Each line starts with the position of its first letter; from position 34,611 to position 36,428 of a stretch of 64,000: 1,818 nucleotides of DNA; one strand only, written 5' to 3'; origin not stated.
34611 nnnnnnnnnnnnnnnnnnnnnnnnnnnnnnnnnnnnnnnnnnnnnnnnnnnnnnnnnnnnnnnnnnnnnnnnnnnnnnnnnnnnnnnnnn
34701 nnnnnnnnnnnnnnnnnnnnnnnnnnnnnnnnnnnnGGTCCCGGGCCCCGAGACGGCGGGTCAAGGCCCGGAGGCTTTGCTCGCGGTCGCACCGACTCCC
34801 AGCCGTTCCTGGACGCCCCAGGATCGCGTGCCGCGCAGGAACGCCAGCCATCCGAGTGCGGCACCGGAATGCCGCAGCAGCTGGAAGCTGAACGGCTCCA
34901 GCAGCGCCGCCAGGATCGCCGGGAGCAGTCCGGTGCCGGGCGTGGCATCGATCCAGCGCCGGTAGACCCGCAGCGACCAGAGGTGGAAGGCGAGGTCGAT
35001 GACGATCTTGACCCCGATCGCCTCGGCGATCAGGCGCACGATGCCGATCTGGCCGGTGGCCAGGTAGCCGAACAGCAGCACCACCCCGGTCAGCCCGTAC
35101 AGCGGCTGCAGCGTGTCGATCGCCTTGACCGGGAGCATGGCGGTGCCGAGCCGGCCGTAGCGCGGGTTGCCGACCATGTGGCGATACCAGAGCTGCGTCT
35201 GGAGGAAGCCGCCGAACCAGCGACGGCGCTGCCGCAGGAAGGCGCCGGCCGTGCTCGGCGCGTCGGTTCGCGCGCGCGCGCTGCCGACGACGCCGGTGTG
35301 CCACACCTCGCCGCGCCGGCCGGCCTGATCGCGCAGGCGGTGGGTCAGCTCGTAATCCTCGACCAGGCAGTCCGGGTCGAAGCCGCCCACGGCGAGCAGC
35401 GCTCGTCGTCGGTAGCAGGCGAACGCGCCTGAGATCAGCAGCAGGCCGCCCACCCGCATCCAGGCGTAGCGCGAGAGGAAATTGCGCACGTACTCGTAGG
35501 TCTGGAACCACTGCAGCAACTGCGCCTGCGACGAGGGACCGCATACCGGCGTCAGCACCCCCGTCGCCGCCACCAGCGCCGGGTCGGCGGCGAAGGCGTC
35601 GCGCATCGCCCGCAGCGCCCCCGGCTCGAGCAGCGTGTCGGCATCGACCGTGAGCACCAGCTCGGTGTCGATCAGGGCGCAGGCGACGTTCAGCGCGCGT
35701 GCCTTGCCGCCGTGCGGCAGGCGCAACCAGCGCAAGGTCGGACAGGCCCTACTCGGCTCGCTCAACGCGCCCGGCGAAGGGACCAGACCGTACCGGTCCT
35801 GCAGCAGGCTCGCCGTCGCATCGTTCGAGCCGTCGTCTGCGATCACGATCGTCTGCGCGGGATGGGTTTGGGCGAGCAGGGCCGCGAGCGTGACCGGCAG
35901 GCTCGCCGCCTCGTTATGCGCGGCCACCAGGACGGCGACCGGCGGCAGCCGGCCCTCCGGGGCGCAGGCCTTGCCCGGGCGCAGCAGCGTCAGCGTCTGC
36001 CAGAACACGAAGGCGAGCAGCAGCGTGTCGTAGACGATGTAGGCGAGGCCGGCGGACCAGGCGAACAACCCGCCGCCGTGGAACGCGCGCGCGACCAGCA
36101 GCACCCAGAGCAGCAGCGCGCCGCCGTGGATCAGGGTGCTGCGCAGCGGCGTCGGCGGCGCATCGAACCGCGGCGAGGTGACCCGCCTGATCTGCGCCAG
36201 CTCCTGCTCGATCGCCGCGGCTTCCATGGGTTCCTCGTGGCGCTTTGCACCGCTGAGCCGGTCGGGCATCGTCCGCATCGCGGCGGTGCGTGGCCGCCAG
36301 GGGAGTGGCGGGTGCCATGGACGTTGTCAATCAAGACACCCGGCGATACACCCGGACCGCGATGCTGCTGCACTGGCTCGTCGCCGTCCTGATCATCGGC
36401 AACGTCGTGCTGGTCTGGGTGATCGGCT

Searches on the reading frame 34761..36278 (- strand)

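Call 3: search_protein_families(library=pfam, proteins=[window:34761-36278:-], max_evalue=0.01)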
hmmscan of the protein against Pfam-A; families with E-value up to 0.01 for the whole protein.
window:34761-36278:- (505 aa): 5 families
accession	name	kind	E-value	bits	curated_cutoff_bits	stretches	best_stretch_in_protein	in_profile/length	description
PF13641.12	Glyco_tranf_2_3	-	4e-23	83.1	27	1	112-357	1-230/230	Glycosyltransferase like family 2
PF13632.12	Glyco_trans_2_3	-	5.2e-22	79.1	27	1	208-403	2-187/198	Glycosyl transferase family group 2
PF00535.33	Glycos_transf_2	-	1.9e-18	67.4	23.3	1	116-294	2-164/168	Glycosyl transferase family 2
PF13506.12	Glyco_transf_21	-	6.1e-10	39.3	21.7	1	195-354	21-172/174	Glycosyl transferase family 21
PF03142.21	Chitin_synth_2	-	9e-07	28.3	27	1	206-293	203-288/527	Chitin synthase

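Call 4: search_protein_families(library=ncbifam, proteins=[window:34761-36278:-], max_evalue=0.01)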
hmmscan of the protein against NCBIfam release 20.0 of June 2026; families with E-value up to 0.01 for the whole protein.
window:34761-36278:- (505 aa): 13 families
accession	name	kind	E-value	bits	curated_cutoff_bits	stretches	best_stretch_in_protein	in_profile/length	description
TIGR03937.1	PgaC_IcaA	equivalog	1.2e-25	90.3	422.3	1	88-373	22-285/407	poly-beta-1,6-N-acetyl-D-glucosamine synthase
TIGR03111.1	glyc2_xrt_Gpos1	hypoth_equivalog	1.7e-17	63.3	363.95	1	99-321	36-254/439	TIGR03111 family XrtG-associated glycosyltransferase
NF041875.1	EPS_EpsD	equivalog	4.6e-15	55.8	370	1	114-318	1-192/325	exopolysaccharide biosynthesis glycosyltransferase EpsD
TIGR04283.1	glyco_like_mftF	equivalog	5.5e-13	49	182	1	115-335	2-187/221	TIGR04283 family arsenosugar biosynthesis glycosyltransferase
TIGR03965.1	mycofact_glyco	equivalog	1.5e-12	47.2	280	1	109-322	71-269/467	mycofactocin biosynthesis glycosyltransferase MftF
TIGR04242.1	nodulat_NodC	equivalog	1.1e-09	37.8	550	1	106-355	42-281/395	chitooligosaccharide synthase NodC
TIGR03469.1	HpnB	hypoth_equivalog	4.4e-09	35.8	379.25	1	87-161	17-94/386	hopene-associated glycosyltransferase HpnB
NF041865.1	EpsU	equivalog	1.2e-08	34.4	700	1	92-417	17-321/394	exopolysaccharide biosynthesis GT2 family glycosyltransferase EpsU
TIGR03030.1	CelA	equivalog_domain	1.7e-08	33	699.1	1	284-361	309-380/714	UDP-forming cellulose synthase catalytic subunit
NF053846.1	glyco_with_XrtP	equivalog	3.6e-08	32.5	520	1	303-402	249-339/440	XrtP-associated glycosyltransferase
NF011307.0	PRK14716.1-5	equivalog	7.3e-06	25.2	431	0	298-366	250-318/464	glycosyl transferase family protein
NF007482.0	PRK10073.1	equivalog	0.0012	18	423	1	113-160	7-54/334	glycosyltransferase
NF045692.1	OglycostaseCruG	equivalog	0.0098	14.8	600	0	109-221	38-144/386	2'-O-glycosyltransferase CruG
